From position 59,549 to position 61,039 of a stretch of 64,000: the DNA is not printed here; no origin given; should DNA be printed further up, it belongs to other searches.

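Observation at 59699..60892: Unusual fusion of a WecG/TagA-type (GT26) glycosyltransferase with a NUDIX hydrolase domain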

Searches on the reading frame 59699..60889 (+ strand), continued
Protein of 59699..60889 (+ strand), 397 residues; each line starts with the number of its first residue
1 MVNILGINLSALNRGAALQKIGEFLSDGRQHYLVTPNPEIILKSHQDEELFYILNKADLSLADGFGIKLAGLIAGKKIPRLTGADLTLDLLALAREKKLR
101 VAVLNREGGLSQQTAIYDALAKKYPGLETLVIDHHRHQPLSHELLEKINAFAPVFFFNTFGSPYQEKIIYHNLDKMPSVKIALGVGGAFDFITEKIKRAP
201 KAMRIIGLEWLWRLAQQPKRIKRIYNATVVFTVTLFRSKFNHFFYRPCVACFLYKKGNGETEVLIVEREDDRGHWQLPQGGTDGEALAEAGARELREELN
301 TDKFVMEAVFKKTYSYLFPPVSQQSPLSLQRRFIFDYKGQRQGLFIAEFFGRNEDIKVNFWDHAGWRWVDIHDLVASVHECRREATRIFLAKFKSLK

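Call 8: search_solved_structures(query=window:59699-60889:+, max_evalue=0.01, show_alignments=3)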
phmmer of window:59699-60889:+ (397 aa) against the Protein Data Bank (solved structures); distinct sequences matched with E-value up to 0.01: 15.
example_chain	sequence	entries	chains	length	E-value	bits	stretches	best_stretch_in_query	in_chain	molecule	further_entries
7mpk_A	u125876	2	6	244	5.6e-38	134.4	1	3-225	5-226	N-acetylglucosaminyldiphosphoundecaprenol N-acetyl-beta-D-mannosaminyltransferase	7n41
5wb4_A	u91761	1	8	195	1.7e-27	99.9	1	3-192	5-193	N-acetylglucosaminyldiphosphoundecaprenol N-acetyl-beta-D-mannosaminyltransferase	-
5wfg_A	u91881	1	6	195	4.2e-27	98.7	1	3-192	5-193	N-acetylglucosaminyldiphosphoundecaprenol N-acetyl-beta-D-mannosaminyltransferase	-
1f3y_A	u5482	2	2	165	1.4e-09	40.9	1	258-385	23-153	DIADENOSINE 5',5'''-P1,P4-TETRAPHOSPHATE HYDROLASE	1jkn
6vcn_A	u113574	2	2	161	0.00041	23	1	245-395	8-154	RNA pyrophosphohydrolase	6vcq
4s2v_A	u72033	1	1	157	0.00093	21.8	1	245-395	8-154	RNA pyrophosphohydrolase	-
5ygu_B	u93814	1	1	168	0.00095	21.7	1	245-395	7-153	RNA pyrophosphohydrolase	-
6d1q_B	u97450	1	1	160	0.00097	21.7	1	245-395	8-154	RNA pyrophosphohydrolase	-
6d1v_B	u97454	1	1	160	0.00098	21.7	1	245-395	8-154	RNA pyrophosphohydrolase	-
4s2w_A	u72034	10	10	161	0.001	21.7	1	245-395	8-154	RNA pyrophosphohydrolase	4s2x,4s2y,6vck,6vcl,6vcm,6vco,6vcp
2kdv_A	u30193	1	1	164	0.0012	21.4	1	260-395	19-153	RNA pyrophosphohydrolase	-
6d13_B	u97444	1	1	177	0.0014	21.2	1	245-395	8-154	RNA pyrophosphohydrolase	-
3ees_A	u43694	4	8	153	0.0016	21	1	237-316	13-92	Probable pyrophosphohydrolase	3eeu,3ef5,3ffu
1kt9_A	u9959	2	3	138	0.0018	20.8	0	251-318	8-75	Diadenosine Tetraphosphate Hydrolase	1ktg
2kdw_A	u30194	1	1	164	0.0081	18.7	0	260-395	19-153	RNA pyrophosphohydrolase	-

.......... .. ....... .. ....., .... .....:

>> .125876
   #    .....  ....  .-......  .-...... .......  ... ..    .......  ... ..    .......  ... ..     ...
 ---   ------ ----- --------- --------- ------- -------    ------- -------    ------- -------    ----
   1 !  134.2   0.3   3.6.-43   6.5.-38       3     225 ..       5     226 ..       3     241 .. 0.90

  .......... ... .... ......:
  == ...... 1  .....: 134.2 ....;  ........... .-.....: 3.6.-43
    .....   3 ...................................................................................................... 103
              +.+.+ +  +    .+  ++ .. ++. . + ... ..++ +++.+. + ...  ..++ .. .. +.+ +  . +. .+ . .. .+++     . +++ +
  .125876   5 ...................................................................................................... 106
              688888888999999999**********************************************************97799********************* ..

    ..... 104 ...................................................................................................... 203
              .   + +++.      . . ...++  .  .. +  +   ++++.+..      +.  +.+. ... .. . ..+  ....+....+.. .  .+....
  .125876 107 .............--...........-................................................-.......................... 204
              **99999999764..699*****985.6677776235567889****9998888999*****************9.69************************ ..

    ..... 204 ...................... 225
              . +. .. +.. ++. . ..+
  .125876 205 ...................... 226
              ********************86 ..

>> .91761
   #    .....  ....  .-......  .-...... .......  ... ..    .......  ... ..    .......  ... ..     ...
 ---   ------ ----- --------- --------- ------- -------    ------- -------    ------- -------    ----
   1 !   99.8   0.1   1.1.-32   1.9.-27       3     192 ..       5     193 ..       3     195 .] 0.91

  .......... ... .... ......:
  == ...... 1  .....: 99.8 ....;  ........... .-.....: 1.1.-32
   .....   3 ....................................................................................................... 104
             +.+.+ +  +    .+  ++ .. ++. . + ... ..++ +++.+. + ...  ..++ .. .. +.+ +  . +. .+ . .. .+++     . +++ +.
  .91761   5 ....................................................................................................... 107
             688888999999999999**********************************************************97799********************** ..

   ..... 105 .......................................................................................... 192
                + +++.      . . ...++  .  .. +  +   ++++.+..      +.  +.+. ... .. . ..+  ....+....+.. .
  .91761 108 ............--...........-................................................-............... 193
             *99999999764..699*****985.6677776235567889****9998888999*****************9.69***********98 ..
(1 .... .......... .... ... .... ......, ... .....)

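Call 12: find_related_loci(query=A1, collection=genome_contigs, flank=8000)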
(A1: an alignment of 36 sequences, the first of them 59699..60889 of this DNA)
Query A1 (397 aa) in genome_contigs; peptide patterns used: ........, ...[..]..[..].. (x = any residue, [..] = any of these).
322 stretches matched a pattern; 299 encode a relative of the query (tblastn E <= 1e-3); the best 80 are kept; 80 distinct loci.
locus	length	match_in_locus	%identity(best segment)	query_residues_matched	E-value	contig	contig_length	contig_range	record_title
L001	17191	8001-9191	81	1-397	0e+0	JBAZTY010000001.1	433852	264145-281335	MAG: Patescibacteria group bacterium isolate SO_2017_GW1_214 NODE_147_length_433852_cov_2.564240_OW334_2017, whole genom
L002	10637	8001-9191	80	1-397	0e+0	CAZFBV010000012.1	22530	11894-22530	MAG TPA_asm: uncultured Gammaproteobacteria bacterium isolate SRP170004_co1_568 genome assembly, contig: NODE_3463_lengt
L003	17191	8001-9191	79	1-397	0e+0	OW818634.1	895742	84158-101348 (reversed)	metagenome genome assembly, chromosome: 1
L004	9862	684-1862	73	1-393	0e+0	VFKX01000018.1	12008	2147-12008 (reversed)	MAG: Candidatus Falkowbacteria bacterium isolate Bin_61_32 c_000002235634, whole genome shotgun sequence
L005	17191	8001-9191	68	1-397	0e+0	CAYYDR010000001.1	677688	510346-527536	MAG TPA_asm: uncultured Gammaproteobacteria bacterium isolate SRP302447_co2_591 genome assembly, contig: NODE_22_length_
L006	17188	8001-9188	63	1-396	2e-176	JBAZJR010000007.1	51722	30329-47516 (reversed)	MAG: Patescibacteria group bacterium isolate SO_2017_LW4_124 scaffold_1651_c1_LW137-91_2017, whole genome shotgun sequen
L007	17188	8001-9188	65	1-396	2e-175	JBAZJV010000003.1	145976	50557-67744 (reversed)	MAG: Patescibacteria group bacterium isolate SO_2017_LW4_128 scaffold_359_c1_LW137-91_2017, whole genome shotgun sequenc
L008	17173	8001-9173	60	1-396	5e-155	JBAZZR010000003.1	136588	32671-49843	MAG: Patescibacteria group bacterium isolate SO_2017_GW3_20 scaffold_3_c1_OW296A_2017, whole genome shotgun sequence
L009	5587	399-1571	60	1-396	4e-156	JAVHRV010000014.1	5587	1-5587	MAG: Patescibacteria group bacterium isolate WB02no5_39_7 NODE_12502_length_5587_cov_4.262111, whole genome shotgun sequ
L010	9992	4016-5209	58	1-397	5e-153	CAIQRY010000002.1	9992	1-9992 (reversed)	uncultured bacterium isolate AM-lipid-02-D9_bin-0787 genome assembly, contig: bin-0787:02/68, whole genome shotgun seque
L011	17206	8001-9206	59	1-396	2e-152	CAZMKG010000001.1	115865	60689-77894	MAG TPA_asm: uncultured Gammaproteobacteria bacterium isolate SRP263991_co7_264 genome assembly, contig: NODE_90_length_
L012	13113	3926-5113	56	1-397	2e-148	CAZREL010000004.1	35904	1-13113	MAG TPA_asm: uncultured Gammaproteobacteria bacterium isolate SRP192927_co1_666 genome assembly, contig: NODE_1852_lengt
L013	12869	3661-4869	56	1-397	1e-148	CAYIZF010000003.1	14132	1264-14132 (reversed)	MAG TPA_asm: uncultured Gammaproteobacteria bacterium isolate ERP122455_co1_171 genome assembly, contig: NODE_927_length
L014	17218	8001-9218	55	1-396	3e-148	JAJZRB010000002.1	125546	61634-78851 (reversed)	MAG: bacterium isolate SKS1.bin72 NODE_180_length_125546_cov_4.891739, whole genome shotgun sequence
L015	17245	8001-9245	56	1-396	1e-146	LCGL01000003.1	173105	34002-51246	MAG: Candidatus Falkowbacteria bacterium GW2011_GWF2_43_32 UV95_C0003, whole genome shotgun sequence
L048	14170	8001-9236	49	2-393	1e-126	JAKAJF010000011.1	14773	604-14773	MAG: bacterium isolate WY3.bin75 NODE_7143_length_14773_cov_1.223133, whole genome shotgun sequence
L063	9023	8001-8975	59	1-324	3e-124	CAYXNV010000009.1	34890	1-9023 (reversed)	MAG TPA_asm: uncultured Gammaproteobacteria bacterium isolate SRP167671_co1_111 genome assembly, contig: NODE_1370_lengt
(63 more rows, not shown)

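Call 28: search_protein_representatives(protein=window:59699-60889:+)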
Query: 397 residues. Proteins with E-value up to 0.001 (for the whole library): 14235; up to 1e-10: 6528; up to 1e-30: 548. The best 150 are listed.
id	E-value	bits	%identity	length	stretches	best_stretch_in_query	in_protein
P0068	7.0e-142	489.8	56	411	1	1-396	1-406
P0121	3.7e-111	388.6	50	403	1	1-395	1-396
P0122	5.4e-108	378.2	46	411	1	2-396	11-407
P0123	2.5e-101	356.2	47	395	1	3-394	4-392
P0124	1.5e-96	340.5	45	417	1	1-395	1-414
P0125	2.2e-96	340.0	43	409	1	1-394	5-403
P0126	3.0e-93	329.6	43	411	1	2-394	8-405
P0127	3.8e-92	326.0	46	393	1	1-395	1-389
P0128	2.1e-91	323.5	43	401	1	2-396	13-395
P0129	5.5e-91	322.2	53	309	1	94-395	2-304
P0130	3.1e-90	319.7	42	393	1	2-393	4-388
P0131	9.5e-90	318.1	43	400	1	4-394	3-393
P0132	5.2e-86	305.8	43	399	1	1-396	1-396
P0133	6.6e-84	298.9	41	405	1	4-394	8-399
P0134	3.2e-80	286.7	40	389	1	2-396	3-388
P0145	3.4e-67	243.8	38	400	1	2-396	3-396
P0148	1.9e-66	241.4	50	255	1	2-247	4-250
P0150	2.7e-65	237.6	43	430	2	3-259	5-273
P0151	2.3e-64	234.5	36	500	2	2-228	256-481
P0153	1.2e-63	232.2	35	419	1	2-394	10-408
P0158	4.6e-62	227.0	47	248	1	2-240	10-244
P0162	1.2e-61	225.6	36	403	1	2-392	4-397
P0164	3.3e-61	224.2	49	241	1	3-237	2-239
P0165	8.6e-61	222.8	34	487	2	4-225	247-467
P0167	4.5e-60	220.4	49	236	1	1-233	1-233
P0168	4.7e-60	220.3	43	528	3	139-259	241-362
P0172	5.0e-58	213.7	47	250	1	2-245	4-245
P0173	5.2e-58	213.6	48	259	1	2-243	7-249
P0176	1.2e-57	212.4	46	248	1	2-236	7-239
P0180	1.4e-56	208.9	45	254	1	3-233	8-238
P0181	1.1e-55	205.9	46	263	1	2-239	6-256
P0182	5.2e-55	203.7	46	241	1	2-240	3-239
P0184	8.3e-55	203.1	47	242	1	1-235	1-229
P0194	4.3e-52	194.1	34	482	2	3-226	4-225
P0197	5.2e-51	190.6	34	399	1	2-397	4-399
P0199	8.9e-51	189.8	33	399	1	15-390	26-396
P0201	1.9e-50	188.7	34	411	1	8-393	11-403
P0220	4.7e-47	177.5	33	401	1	4-390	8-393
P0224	1.9e-46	175.6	33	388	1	19-387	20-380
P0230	4.2e-46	174.4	38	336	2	3-237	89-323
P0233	1.4e-45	172.7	33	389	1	3-375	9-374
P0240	9.8e-45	169.9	34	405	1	2-393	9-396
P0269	3.3e-42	161.6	39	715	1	4-239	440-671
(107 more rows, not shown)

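Call 29: predict_structure(alignment_id=A1)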
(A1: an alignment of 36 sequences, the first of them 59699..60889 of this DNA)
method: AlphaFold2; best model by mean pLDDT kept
length: 397 residues; sequences in the alignment: 36
mean_pLDDT: 87.3   pTM: 0.70
mean pLDDT of the five models: 87.3, 87.2, 84.9, 84.8, 82.7
residues with pLDDT >= 90: 212; 70-90: 162; 50-70: 11; < 50: 12
segments of 3 or more residues with pLDDT < 50: 322-333
pLDDT, mean of each block of 10 residues (from residue 1): 82 92 94 92 81 88 84 81 91 96 93 95 96 90 95 97 93 95 91 88 78 78 81 81 85 91 91 89 88 89 95 83 47 63 96 81 85 96 94 91
secondary structure, 60 per line:
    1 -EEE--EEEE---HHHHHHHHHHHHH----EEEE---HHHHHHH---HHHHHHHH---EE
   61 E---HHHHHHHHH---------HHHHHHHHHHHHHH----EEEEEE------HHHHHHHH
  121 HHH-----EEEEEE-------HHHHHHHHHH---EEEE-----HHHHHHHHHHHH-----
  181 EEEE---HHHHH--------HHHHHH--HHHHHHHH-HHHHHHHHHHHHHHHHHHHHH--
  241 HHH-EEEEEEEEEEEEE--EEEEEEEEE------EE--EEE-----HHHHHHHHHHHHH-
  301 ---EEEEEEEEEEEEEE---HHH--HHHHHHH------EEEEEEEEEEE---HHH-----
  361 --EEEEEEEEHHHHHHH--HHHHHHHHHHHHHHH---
elements in order: E2-4 E7-10 H14-26 E31-34 H38-44 H48-55 E59-61 H65-73 H83-96 E101-106 H113-123 E129-134 H142-151 E155-158 H164-175 E181-184 H188-192 H201-206 H209-216 H218-238 E245-257 E260-268 E279-281 H287-299 E304-317 H326-332 E339-349 E363-370 H371-377 H380-394

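Call 35: fold_search(model_id=the predicted structure, library=pdb)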
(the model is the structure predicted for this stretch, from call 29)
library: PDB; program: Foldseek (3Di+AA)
matches with E <= 10: 1441; with E <= 0.001: 218
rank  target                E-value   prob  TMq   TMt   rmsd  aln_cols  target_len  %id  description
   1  7n41_A                1.0e-15  1.00  0.45  0.88   2.1       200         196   33  Crystal structure of TagA with UDP-ManNAc (released 2021-12-29)
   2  5wfg_A                1.1e-15  1.00  0.45  0.89   2.2       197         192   32  Crystal structure of the TarA wall teichoic acid glycosyltransferase bound to UDP (released 2019-01-16)
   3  7mpk_B                1.8e-15  1.00  0.46  0.89   2.1       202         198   34  Crystal structure of TagA with UDP-GlcNAc (released 2021-12-29)
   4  7mpk_A                3.0e-15  1.00  0.45  0.87   2.3       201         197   33  Crystal structure of TagA with UDP-GlcNAc (released 2021-12-29)
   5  5wb4_C                4.0e-15  1.00  0.44  0.87   2.4       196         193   34  Crystal structure of the TarA wall teichoic acid glycosyltransferase (released 2019-01-16)
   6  5wfg_E                4.8e-15  1.00  0.44  0.88   2.1       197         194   34  Crystal structure of the TarA wall teichoic acid glycosyltransferase bound to UDP (released 2019-01-16)
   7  7mpk_C                4.8e-15  1.00  0.45  0.88   2.2       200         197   33  Crystal structure of TagA with UDP-GlcNAc (released 2021-12-29)
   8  5wb4_A                7.3e-15  1.00  0.44  0.88   2.2       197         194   33  Crystal structure of the TarA wall teichoic acid glycosyltransferase (released 2019-01-16)
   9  5wb4_F                7.7e-15  1.00  0.44  0.87   2.4       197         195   34  Crystal structure of the TarA wall teichoic acid glycosyltransferase (released 2019-01-16)
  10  5wb4_B                7.7e-15  1.00  0.44  0.87   2.4       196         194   34  Crystal structure of the TarA wall teichoic acid glycosyltransferase (released 2019-01-16)
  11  5wb4_E                9.2e-15  1.00  0.44  0.88   2.1       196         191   33  Crystal structure of the TarA wall teichoic acid glycosyltransferase (released 2019-01-16)
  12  5wfg_C                9.8e-15  1.00  0.43  0.86   2.4       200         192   32  Crystal structure of the TarA wall teichoic acid glycosyltransferase bound to UDP (released 2019-01-16)
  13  5wfg_F                1.8e-14  1.00  0.44  0.89   2.3       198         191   33  Crystal structure of the TarA wall teichoic acid glycosyltransferase bound to UDP (released 2019-01-16)
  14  5wfg_B                4.1e-14  1.00  0.44  0.88   2.3       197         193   34  Crystal structure of the TarA wall teichoic acid glycosyltransferase bound to UDP (released 2019-01-16)
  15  4s2y_A                5.0e-11  1.00  0.32  0.76   3.0       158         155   25  Structure of E. coli RppH bound to RNA and three magnesium ions (released 2015-02-11)
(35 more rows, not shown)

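Call 36: find_encoding_contigs(protein=P0148, flank=5000, max_places=3)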
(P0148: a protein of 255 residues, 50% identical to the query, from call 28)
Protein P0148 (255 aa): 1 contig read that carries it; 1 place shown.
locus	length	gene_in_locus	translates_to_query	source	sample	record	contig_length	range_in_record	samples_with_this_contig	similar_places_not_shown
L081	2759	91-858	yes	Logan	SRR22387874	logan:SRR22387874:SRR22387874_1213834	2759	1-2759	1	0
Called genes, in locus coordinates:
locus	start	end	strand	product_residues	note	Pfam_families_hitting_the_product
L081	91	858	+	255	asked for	PF03808:Glyco_tran_WecG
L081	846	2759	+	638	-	?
